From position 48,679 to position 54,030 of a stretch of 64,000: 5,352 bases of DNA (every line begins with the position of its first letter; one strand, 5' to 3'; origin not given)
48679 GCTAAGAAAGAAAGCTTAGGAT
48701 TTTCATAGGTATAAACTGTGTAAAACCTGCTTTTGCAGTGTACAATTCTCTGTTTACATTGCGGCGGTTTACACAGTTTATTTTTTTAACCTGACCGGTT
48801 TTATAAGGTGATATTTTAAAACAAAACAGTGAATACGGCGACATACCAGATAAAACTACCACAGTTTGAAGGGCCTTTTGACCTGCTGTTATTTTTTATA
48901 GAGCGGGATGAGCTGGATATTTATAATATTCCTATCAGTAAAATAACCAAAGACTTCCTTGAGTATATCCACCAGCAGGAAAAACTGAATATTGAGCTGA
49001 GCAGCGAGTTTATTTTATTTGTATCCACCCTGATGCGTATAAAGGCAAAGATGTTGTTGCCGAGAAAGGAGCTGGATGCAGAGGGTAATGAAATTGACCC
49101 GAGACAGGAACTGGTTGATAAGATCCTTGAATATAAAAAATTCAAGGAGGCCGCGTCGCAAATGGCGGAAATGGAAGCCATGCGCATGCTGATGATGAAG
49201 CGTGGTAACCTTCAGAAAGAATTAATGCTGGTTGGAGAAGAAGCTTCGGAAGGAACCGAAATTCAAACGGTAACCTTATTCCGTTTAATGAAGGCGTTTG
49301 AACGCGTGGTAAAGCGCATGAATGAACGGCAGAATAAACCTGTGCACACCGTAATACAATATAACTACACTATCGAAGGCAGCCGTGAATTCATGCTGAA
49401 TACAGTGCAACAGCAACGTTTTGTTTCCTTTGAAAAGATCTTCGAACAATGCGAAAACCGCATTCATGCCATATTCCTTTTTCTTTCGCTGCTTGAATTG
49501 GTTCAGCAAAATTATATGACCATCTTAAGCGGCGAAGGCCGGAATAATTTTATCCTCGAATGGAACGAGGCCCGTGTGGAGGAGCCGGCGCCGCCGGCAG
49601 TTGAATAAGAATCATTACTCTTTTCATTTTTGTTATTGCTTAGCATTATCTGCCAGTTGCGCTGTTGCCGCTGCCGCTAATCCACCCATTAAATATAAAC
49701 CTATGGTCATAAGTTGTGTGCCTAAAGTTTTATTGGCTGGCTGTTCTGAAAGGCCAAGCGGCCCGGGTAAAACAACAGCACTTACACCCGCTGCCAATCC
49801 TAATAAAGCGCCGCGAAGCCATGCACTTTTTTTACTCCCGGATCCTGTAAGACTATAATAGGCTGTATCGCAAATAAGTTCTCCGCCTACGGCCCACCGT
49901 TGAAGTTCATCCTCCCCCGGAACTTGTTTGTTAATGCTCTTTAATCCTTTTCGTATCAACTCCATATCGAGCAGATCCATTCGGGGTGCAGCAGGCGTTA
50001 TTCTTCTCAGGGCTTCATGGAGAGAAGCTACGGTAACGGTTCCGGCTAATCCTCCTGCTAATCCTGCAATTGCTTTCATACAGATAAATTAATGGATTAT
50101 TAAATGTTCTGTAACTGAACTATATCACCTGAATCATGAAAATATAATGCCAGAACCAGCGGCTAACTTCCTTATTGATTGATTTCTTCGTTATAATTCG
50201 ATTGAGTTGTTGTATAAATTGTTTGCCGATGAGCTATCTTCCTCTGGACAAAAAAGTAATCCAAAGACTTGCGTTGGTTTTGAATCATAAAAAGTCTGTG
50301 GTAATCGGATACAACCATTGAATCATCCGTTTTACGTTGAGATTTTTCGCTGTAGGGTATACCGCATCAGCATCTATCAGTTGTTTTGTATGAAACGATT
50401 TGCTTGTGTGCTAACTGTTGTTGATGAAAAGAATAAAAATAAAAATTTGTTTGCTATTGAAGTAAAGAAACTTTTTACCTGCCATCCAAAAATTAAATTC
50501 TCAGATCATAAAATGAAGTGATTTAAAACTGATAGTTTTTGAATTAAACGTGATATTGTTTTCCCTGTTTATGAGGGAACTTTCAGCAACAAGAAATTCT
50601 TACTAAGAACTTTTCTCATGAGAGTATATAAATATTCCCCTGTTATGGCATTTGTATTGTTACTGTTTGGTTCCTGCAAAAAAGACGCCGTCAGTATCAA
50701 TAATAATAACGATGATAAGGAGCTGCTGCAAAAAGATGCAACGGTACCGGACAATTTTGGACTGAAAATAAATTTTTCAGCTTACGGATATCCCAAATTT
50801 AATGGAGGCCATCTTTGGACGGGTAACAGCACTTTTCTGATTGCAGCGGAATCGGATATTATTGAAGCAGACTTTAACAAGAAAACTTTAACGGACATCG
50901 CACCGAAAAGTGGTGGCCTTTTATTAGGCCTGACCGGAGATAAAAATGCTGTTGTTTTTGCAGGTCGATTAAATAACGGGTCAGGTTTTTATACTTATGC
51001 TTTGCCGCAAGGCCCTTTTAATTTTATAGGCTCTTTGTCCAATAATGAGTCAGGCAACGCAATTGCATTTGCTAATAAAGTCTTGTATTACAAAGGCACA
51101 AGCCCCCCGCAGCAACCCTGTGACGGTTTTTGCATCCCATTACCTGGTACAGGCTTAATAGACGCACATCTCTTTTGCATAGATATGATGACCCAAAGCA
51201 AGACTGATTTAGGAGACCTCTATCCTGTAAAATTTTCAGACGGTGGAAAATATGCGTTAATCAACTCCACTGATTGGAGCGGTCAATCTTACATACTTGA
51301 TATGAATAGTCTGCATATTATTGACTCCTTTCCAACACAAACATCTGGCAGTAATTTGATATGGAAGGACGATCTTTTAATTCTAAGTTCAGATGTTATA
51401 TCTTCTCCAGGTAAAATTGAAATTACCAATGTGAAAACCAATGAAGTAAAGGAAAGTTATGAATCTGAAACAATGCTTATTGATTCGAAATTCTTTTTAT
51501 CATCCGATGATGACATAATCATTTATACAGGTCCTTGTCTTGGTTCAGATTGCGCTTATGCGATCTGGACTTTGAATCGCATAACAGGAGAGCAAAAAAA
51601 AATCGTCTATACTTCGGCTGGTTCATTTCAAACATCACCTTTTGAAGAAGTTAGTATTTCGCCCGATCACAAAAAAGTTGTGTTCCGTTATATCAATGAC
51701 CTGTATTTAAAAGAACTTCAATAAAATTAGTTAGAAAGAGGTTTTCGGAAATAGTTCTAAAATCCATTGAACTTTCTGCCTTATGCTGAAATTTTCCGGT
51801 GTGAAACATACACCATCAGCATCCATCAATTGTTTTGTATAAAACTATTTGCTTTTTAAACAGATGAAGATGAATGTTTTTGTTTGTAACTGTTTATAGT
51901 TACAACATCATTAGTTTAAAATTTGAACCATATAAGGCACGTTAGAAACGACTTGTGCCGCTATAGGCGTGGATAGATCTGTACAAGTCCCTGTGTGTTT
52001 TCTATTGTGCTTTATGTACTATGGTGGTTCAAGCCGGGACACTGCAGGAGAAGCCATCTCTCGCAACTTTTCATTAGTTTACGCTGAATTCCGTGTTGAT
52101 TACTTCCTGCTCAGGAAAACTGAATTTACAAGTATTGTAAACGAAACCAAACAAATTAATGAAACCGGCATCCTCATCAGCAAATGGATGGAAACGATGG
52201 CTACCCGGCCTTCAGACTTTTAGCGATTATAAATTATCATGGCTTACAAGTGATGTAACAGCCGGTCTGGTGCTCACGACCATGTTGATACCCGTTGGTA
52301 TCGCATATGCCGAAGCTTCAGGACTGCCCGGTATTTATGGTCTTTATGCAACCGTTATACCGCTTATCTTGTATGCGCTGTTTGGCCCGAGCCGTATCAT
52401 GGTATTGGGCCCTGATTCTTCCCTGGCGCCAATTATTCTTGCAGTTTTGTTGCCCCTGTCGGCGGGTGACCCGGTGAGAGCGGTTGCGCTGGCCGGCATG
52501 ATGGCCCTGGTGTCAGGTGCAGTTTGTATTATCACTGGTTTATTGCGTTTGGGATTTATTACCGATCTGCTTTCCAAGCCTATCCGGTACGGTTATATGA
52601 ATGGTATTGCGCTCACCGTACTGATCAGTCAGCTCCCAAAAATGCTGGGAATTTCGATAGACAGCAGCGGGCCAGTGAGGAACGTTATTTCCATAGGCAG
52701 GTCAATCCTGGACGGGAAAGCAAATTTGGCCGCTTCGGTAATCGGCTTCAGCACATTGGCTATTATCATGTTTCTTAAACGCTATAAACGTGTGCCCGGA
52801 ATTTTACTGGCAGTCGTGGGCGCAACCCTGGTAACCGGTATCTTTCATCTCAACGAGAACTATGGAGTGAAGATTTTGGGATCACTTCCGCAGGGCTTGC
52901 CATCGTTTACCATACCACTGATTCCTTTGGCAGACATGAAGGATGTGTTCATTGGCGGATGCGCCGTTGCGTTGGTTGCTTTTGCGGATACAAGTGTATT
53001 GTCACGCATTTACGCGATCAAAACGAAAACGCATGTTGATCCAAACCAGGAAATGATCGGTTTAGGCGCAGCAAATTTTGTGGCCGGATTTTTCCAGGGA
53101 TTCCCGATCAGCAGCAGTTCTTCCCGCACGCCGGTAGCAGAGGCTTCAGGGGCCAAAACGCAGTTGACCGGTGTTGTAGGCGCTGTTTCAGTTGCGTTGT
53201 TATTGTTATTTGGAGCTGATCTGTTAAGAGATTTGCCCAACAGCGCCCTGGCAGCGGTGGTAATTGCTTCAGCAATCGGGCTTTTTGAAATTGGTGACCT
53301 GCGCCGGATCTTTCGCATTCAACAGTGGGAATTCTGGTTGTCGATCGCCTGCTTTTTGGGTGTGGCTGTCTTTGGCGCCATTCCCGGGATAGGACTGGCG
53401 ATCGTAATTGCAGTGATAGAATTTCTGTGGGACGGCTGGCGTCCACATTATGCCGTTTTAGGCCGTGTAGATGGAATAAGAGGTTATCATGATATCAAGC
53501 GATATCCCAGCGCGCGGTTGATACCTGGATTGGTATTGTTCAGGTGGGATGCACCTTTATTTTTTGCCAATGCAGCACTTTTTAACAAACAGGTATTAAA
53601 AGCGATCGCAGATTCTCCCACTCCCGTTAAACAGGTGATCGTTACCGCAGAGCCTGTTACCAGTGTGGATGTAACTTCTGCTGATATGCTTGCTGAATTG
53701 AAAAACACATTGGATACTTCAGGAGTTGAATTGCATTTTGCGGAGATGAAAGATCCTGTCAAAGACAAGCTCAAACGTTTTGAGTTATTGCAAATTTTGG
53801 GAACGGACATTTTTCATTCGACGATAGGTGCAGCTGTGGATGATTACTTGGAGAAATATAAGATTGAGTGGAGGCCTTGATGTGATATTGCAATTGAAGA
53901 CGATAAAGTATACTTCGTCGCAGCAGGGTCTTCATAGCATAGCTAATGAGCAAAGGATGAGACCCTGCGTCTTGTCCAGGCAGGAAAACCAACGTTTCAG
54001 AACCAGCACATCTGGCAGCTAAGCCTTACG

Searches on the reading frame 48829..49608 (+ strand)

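Call 11: search_protein_families(library=pfam, proteins=[window:48829-49608:+])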
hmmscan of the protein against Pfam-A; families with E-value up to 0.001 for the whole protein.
window:48829-49608:+ (259 aa): 1 family
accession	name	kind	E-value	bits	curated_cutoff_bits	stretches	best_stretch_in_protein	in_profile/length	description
PF02616.19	SMC_ScpA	-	9.7e-32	111.3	24.6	1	24-232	2-218/232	Segregation and condensation protein ScpA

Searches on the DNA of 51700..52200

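Call 32: search_rna_families(source=window, start=51700, end=52200, threshold=evalue, max_evalue=10)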
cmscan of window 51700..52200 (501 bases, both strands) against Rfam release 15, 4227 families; matches with E-value up to 10: 6.
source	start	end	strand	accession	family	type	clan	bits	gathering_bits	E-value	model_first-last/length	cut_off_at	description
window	51744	51859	+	RF00020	U5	Gene; snRNA; splicing;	-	28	40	0.026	1-117/117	no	U5 spliceosomal RNA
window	51840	51912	+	RF01223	snR13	Gene; snRNA; snoRNA; CD-box;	CL00045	20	47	0.59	1-124/124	no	Small nucleolar RNA snR13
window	51825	51878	+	RF00069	SNORD24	Gene; snRNA; snoRNA; CD-box;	-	16.6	41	7.2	1-76/76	no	Small nucleolar RNA SNORD24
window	51859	51933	+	RF00327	snoZ194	Gene; snRNA; snoRNA; CD-box;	-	16.3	50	9.2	1-108/108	no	Small nucleolar RNA Z194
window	52125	52141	-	RF00788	mir-287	Gene; miRNA;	-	14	80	5.6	29-45/73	no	mir-287 microRNA precursor family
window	51881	51907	-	RF02583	Teg23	Gene; sRNA;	-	10.4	166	6.8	252-278/433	no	S. aureus Teg23 small RNA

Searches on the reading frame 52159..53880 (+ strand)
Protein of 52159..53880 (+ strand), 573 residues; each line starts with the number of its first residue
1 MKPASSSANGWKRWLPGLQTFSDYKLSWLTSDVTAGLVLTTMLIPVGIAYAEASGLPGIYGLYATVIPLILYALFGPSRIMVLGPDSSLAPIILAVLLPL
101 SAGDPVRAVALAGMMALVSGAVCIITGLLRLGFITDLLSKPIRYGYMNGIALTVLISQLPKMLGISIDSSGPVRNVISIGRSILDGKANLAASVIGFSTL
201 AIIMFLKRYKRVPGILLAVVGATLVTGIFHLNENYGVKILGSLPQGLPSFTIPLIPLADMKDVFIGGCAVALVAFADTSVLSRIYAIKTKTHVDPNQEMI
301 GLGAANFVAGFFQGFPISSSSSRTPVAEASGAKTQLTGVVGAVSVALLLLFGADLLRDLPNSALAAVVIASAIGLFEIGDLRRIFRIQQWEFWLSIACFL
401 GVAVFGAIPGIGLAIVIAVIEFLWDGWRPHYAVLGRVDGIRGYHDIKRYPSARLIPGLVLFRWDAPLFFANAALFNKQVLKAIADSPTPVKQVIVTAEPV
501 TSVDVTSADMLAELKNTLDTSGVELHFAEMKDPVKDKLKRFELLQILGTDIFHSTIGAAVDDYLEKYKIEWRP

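Call 11: search_protein_families(library=pfam, proteins=[window:52159-53880:+])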
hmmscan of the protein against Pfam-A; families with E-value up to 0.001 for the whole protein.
window:52159-53880:+ (573 aa): 3 families
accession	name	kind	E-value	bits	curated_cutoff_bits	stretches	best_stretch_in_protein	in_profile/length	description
PF00916.26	Sulfate_transp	-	1.2e-91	307.7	23.2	1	29-397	1-379/380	Sulfate permease family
PF01740.26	STAS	-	9.7e-15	54.7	22.6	1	449-552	1-100/106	STAS domain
PF16983.11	MFS_MOT1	-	0.00034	21.4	30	1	275-375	7-111/111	Molybdate transporter of MFS superfamily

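Call 12: find_encoding_contigs(protein=window:52159-53880:+, flank=3000, max_places=10)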
Protein window:52159-53880:+ (573 aa): no gene with exactly this product is on record in the collection.

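Call 14: find_homologous_proteins(query=window:52159-53880:+, max_evalue=1e-50)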
Query window:52159-53880:+ (573 aa): 8000 proteins with E <= 1e-50 among 8000 candidates; the best 120 are listed.
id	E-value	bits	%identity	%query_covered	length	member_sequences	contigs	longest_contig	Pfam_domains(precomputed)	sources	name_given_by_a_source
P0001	0.0e+0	1245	100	100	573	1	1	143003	PF01740.27,PF00916.27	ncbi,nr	ncbi:MAG TPA: sulfate permease [Parafilimonas sp.]|nr:sulfate permease [Parafilimonas sp.]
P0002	0.0e+0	1165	93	100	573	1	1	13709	PF01740.27,PF00916.27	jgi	jgi:high affinity sulfate transporter 1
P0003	0.0e+0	1160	92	100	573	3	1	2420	PF01740.27,PF00916.27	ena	-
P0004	0.0e+0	1156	92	100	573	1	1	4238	PF01740.27,PF00916.27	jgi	-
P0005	0.0e+0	1153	91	100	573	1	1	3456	PF01740.27,PF00916.27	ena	-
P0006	0.0e+0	1150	91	100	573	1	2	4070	PF01740.27,PF00916.27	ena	-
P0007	0.0e+0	1147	91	100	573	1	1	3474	PF01740.27,PF00916.27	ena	-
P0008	0.0e+0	1147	91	100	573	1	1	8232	PF01740.27,PF00916.27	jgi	-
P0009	0.0e+0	1146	91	100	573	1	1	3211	PF01740.27,PF00916.27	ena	-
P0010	0.0e+0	1144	91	100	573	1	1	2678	PF01740.27,PF00916.27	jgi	-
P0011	0.0e+0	1100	87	100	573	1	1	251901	PF01740.27,PF00916.27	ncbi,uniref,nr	ncbi:SulP family inorganic anion transporter [Taibaiella soli]|uniref:Sodium-independent anion trans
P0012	0.0e+0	1085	85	100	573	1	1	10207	PF01740.27,PF00916.27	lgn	-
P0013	0.0e+0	1078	86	100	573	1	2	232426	PF01740.27,PF00916.27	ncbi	-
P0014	0.0e+0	1063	83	99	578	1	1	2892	PF01740.27,PF00916.27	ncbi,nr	ncbi:MAG TPA: sulfate permease [Parafilimonas sp.]|nr:sulfate permease [Parafilimonas sp.]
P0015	0.0e+0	1061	83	100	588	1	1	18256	PF01740.27,PF00916.27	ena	-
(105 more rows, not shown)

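Call 15: find_encoding_contigs(protein=P0002, flank=4000, max_places=4)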
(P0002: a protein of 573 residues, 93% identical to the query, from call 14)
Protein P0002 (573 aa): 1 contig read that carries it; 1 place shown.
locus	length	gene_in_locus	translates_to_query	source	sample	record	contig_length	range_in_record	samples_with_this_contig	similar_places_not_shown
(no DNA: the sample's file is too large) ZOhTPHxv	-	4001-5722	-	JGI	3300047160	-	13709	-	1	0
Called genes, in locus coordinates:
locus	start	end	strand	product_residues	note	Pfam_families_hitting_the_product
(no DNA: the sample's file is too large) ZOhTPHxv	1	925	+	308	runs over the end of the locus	PF07495:Y_Y_Y, PF07730:HisKA_3, PF02518:HATPase_c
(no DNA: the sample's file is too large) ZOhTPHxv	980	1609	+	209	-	PF00072:Response_reg, PF00196:GerE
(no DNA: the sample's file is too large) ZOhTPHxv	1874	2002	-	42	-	-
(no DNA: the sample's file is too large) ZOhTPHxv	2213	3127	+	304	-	PF19459:DUF5996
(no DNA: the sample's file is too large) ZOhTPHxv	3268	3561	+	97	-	-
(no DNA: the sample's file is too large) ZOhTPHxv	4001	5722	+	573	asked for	PF00916:Sulfate_transp, PF01740:STAS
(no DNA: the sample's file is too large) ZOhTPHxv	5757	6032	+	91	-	-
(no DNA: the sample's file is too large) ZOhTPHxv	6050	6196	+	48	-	-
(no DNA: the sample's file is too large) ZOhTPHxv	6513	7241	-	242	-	PF03104:DNA_pol_B_exo1 (weak), PF10108:DNA_pol_B_exo2, PF13482:RNase_H_2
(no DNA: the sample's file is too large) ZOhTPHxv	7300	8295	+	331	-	PF28533:DUF8429, PF28532:DUF8428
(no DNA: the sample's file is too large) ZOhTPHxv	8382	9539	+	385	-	PF02518:HATPase_c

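Call 16: find_encoding_contigs(protein=P0011, flank=4000, max_places=4)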
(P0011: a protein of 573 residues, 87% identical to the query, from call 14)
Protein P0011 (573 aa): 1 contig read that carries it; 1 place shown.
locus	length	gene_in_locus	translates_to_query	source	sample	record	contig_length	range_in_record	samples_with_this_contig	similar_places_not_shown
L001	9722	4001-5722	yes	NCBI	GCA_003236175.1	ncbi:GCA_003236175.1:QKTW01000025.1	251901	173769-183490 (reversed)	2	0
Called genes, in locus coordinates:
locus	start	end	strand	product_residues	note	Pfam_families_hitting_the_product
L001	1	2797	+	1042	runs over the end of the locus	PF00873:ACR_tran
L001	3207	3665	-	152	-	PF08896:DUF1842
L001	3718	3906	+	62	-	-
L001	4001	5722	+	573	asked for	PF00916:Sulfate_transp, PF01740:STAS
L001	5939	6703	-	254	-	PF01026:TatD_DNase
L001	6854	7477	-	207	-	PF01522:Polysacc_deac_1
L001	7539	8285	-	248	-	PF13181:TPR_8 (faint), PF13414:TPR_11, PF13432:TPR_16, PF14559:TPR_19 (weak), PF13431:TPR_17 (faint), PF00515:TPR_1 (weak), PF07719:TPR_2 (weak)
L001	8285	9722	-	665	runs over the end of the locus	PF13584:BatD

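Call 17: find_encoding_contigs(protein=P0013, flank=4000, max_places=4)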
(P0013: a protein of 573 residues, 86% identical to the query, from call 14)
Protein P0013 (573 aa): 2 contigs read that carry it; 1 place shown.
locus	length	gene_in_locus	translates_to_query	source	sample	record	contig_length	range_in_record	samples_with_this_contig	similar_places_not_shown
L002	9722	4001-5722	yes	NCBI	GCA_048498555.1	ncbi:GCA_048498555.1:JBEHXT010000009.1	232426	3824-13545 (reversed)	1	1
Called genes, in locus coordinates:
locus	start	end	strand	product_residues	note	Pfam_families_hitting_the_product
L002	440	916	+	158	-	-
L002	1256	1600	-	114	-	-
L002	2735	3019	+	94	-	-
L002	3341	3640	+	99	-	-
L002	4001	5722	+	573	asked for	PF00916:Sulfate_transp, PF01740:STAS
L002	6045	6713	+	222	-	-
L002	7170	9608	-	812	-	-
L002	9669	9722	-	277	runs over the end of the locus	PF03328:HpcH_HpaI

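Call 20: find_encoding_contigs(protein=P0008, flank=3000, max_places=3)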
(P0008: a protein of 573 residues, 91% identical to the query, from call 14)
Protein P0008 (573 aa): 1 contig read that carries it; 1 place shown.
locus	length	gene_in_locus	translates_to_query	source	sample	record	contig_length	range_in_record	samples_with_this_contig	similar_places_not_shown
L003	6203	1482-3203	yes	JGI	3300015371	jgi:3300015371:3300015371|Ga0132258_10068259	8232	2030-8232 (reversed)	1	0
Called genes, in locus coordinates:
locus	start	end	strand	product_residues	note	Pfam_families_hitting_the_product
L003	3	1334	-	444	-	?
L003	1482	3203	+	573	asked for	PF00916:Sulfate_transp, PF01740:STAS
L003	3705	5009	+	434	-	-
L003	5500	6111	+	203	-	PF00702:Hydrolase, PF13419:HAD_2, PF13242:Hydrolase_like (faint)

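Call 21: find_encoding_contigs(protein=P0006, flank=3000, max_places=3)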
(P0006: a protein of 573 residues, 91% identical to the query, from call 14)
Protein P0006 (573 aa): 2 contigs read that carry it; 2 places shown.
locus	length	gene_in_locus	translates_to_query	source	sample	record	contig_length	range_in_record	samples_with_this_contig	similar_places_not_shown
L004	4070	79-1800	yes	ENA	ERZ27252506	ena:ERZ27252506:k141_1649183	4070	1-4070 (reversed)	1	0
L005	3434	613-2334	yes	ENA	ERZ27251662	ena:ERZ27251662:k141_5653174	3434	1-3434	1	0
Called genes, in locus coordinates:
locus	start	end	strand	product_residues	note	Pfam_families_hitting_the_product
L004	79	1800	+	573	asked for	PF00916:Sulfate_transp, PF01740:STAS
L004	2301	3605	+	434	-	-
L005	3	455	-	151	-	?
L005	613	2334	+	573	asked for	PF00916:Sulfate_transp, PF01740:STAS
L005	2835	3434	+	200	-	?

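Call 22: find_encoding_contigs(protein=P0004, flank=3000, max_places=3)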
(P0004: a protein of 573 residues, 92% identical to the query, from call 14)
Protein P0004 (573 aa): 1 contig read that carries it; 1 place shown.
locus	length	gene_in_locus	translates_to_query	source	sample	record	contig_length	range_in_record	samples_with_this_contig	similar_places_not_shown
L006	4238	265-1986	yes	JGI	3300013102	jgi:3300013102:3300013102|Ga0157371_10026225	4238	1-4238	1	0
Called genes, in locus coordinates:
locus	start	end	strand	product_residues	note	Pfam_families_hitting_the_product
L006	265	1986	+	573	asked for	PF00916:Sulfate_transp, PF01740:STAS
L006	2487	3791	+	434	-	-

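Call 73: search_protein_families(library=ncbifam, proteins=[window:52159-53880:+], max_evalue=0.01)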
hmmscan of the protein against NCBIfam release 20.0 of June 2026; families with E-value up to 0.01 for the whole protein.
window:52159-53880:+ (573 aa): 3 families
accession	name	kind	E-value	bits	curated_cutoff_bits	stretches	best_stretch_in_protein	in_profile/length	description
TIGR00815.1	sulP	subfamily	6.6e-120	401.2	380.45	1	16-558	1-564/565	sulfate permease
NF008660.1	PRK11660.1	equivalog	3.8e-44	151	614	2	23-242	23-235/572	C4-dicarboxylic acid transporter DauA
NF050096.1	BicarbTportBicA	equivalog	6e-39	134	880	1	23-550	6-530/547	bicarbonate transporter BicA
